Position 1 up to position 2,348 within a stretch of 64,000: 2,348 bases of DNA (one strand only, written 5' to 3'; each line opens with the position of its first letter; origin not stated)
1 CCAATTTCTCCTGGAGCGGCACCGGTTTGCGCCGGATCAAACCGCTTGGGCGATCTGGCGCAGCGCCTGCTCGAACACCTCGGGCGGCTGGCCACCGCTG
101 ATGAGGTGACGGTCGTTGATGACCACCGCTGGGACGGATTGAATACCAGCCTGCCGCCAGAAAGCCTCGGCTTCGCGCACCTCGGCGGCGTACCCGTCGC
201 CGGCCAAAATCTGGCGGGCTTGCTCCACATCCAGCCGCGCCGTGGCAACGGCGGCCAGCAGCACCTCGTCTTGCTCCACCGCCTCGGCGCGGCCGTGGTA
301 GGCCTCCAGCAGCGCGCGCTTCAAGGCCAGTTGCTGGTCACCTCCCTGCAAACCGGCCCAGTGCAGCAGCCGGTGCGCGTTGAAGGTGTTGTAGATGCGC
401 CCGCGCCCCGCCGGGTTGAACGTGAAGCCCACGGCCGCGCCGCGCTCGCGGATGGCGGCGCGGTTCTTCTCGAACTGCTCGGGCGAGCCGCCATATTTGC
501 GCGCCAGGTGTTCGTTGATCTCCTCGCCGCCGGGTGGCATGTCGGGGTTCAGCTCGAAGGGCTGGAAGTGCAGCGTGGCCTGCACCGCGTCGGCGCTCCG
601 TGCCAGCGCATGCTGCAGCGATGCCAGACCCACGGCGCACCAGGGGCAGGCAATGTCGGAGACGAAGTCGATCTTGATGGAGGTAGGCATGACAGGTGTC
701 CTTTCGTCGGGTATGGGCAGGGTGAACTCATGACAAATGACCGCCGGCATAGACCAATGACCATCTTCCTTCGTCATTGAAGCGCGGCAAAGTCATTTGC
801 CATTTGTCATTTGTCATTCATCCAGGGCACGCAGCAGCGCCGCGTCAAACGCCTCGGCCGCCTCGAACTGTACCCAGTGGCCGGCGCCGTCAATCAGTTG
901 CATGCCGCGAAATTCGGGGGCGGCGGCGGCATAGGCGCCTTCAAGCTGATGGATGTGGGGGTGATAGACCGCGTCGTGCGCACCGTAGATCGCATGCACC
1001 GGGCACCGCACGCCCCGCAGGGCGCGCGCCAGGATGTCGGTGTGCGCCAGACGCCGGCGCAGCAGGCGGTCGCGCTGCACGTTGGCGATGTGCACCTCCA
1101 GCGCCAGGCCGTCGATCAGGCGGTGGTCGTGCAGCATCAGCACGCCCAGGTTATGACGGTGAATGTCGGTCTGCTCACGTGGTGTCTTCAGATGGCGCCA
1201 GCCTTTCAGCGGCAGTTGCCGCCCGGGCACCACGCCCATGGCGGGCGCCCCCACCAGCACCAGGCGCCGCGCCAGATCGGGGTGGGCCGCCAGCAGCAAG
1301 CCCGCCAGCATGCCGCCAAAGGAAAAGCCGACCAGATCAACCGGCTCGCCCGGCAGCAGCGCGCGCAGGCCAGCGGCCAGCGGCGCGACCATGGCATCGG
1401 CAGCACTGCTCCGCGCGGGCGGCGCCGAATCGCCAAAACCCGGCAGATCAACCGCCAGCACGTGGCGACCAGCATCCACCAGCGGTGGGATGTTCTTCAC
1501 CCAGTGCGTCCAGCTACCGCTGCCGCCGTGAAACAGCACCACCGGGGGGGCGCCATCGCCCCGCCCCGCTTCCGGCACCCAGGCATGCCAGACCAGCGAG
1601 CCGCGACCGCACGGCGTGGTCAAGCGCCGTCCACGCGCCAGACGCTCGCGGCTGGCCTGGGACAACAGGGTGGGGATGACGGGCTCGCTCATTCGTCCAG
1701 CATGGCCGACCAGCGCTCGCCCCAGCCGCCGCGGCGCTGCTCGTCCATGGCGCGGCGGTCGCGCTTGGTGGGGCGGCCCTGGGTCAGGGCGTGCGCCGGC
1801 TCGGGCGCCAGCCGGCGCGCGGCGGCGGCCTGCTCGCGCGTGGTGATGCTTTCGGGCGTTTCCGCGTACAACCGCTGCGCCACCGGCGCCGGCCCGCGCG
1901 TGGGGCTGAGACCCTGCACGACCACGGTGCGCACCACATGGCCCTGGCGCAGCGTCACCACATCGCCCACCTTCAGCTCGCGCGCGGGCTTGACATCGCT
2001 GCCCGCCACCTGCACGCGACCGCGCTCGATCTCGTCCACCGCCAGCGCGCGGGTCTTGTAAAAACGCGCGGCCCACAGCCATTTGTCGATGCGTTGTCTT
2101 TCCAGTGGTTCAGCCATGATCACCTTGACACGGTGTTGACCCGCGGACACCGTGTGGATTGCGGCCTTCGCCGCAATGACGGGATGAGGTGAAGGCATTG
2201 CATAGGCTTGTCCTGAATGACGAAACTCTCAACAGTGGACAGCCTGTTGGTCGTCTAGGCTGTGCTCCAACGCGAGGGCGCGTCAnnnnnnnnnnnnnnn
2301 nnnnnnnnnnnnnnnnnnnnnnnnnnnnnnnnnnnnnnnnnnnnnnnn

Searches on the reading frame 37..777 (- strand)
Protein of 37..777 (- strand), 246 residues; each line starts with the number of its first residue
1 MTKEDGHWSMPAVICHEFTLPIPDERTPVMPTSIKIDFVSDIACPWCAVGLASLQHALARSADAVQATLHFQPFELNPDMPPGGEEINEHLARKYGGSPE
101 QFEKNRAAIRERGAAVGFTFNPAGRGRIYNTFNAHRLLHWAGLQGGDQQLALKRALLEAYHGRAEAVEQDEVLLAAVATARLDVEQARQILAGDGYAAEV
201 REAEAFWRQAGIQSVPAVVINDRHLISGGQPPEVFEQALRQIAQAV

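Call 5: search_protein_families(library=pfam, proteins=[window:37-777:-], max_evalue=0.01)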
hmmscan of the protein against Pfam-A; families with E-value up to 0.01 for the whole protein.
window:37-777:- (246 aa): 4 families
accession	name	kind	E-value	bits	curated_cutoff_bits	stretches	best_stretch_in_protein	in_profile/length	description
PF01323.26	DSBA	-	3.6e-31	108.9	25.6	1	36-239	2-190/191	DSBA-like thioredoxin domain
PF13462.12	Thioredoxin_4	-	1.5e-05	25.7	23.2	1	35-234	16-158/165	Thioredoxin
PF13192.12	Thioredoxin_3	-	0.00016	22.1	24.8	1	193-233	26-68/76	Thioredoxin domain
PF13098.12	Thioredoxin_2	-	0.0038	18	27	0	192-239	60-104/104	Thioredoxin-like domain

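Call 33: search_protein_families(library=ncbifam, proteins=[window:37-777:-], max_evalue=0.01)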
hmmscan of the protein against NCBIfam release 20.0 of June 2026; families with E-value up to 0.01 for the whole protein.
window:37-777:- (246 aa): 2 families
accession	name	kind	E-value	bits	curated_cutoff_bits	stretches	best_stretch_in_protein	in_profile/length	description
NF041057.1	Rcas_1661_fam_Se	equivalog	0.00012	21.8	190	1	141-240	149-245/247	Rcas_1661 family thioredoxin-like (seleno)lipoprotein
TIGR02187.2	PDO_seleno_TRX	equivalog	0.00014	21.3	185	0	197-239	164-206/209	protein disulfide oxidoreductase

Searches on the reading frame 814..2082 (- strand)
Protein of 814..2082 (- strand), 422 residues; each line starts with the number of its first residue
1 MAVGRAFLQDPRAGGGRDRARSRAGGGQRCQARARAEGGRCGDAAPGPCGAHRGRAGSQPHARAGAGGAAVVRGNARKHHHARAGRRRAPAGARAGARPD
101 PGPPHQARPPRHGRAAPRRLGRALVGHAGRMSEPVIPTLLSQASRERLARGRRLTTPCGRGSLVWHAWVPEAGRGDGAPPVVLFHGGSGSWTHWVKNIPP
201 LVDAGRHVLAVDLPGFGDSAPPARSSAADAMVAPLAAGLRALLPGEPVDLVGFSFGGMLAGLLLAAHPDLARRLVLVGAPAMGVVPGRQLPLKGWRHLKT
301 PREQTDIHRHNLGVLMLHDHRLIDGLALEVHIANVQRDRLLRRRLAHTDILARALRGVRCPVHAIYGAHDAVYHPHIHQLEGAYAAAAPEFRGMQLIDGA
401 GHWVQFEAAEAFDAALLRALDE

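Call 5: search_protein_families(library=pfam, proteins=[window:814-2082:-], max_evalue=0.01)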
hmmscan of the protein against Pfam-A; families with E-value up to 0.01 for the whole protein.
window:814-2082:- (422 aa): 4 families
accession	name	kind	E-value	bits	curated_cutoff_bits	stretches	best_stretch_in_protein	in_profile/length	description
PF00561.26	Abhydrolase_1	-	2.9e-24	86.5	25.8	1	179-281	1-104/245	alpha/beta hydrolase fold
PF12697.13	Abhydrolase_6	-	5.2e-20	73.5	26.3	1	181-413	1-215/217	Alpha/beta hydrolase family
PF12146.15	Hydrolase_4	-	1.1e-13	51.5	27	1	181-407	7-237/239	Serine aminopeptidase, S33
PF00975.26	Thioesterase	-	6.7e-07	30.2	26.4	1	180-260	2-80/226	Thioesterase domain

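Call 33: search_protein_families(library=ncbifam, proteins=[window:814-2082:-], max_evalue=0.01)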
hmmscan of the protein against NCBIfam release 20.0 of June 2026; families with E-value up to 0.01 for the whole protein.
window:814-2082:- (422 aa): 21 families
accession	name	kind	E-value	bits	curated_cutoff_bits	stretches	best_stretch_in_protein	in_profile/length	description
NF011457.0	PRK14875.1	equivalog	8.2e-23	81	307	1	174-420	127-369/372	acetoin dehydrogenase dihydrolipoyllysine-residue acetyltransferase subunit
TIGR03695.1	menH_SHCHC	equivalog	8e-16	58.2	208.55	2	179-279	3-104/252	2-succinyl-6-hydroxy-2,4-cyclohexadiene-1-carboxylate synthase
NF045632.1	hydroxlase_HsaD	equivalog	1.4e-15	57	400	1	171-415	28-283/290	4,5:9,10-diseco-3-hydroxy-5,9,17-trioxoandrosta-1(10),2-diene-4-oate hydrolase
NF051488.1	bifunc_PcaDC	exception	5.5e-14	52.1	390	1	176-279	11-111/375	bifunctional 3-oxoadipate enol-lactonase/4-carboxymuconolactone decarboxylase PcaDC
TIGR03343.1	biphenyl_bphD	equivalog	1.9e-13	50.3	462.15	1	171-415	26-275/282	2-hydroxy-6-oxo-6-phenylhexa-2,4-dienoate hydrolase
TIGR03056.1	bchO_mg_che_rel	equivalog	2.6e-12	46.3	172.55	2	166-279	17-128/278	alpha/beta fold hydrolase BchO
TIGR02427.1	protocat_pcaD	equivalog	7.2e-12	45.2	255.85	1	177-279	12-112/251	3-oxoadipate enol-lactonase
NF002043.0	PRK00870.1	subfamily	3.1e-11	43.2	265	1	171-277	40-146/302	haloalkane dehalogenase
TIGR01738.1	bioH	equivalog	8.6e-11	41.9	206.95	1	175-280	1-99/245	pimeloyl-ACP methyl ester esterase BioH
NF051487.1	bifunc_PcaCD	exception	3e-09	36.5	430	1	172-277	165-269/413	bifunctional 4-carboxymuconolactone decarboxylase/3-oxoadipate enol-lactonase PcaCD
NF050089.1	i_nPHAscl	equivalog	1.9e-08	33.8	300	1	174-278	14-116/288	intracellular short-chain-length polyhydroxyalkanoate depolymerase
NF008340.0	PRK11126.1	equivalog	6.7e-08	32.1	261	1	177-261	13-93/255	2-succinyl-6-hydroxy-2,4-cyclohexadiene-1-carboxylate synthase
NF002938.0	PRK03592.1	equivalog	2.9e-07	30.1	241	1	175-280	28-130/298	haloalkane dehalogenase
NF004514.1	PRK05855.1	equivalog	7e-06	24.9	455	1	177-258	21-103/578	SDR family oxidoreductase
TIGR02240.1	PHA_depoly_arom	equivalog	8.6e-06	25.3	250.6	1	179-289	26-135/276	poly(3-hydroxyalkanoate) depolymerase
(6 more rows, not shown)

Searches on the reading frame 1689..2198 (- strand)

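Call 5: search_protein_families(library=pfam, proteins=[window:1689-2198:-], max_evalue=0.01)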
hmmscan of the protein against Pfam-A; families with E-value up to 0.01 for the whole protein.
window:1689-2198:- (169 aa): 1 family
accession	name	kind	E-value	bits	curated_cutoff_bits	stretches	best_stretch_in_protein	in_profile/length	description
PF01479.30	S4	-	5.7e-10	39.2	22.8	1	35-81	1-48/48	S4 domain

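Call 33: search_protein_families(library=ncbifam, proteins=[window:1689-2198:-], max_evalue=0.01)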
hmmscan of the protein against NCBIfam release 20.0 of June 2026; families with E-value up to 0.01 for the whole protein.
window:1689-2198:- (169 aa): 3 families
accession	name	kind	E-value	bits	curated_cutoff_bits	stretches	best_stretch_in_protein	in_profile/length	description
NF007673.0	PRK10348.1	equivalog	1.4e-29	102.9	148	1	32-151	6-124/133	ribosome-associated heat shock protein Hsp15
TIGR03069.1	PS_II_S4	equivalog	0.00045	19.4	201.55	1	36-85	185-234/257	photosystem II electron transport protein, Sll1252 family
NF003717.0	PRK05327.1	equivalog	0.0092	15.9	116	0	31-95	89-153/202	30S ribosomal protein S4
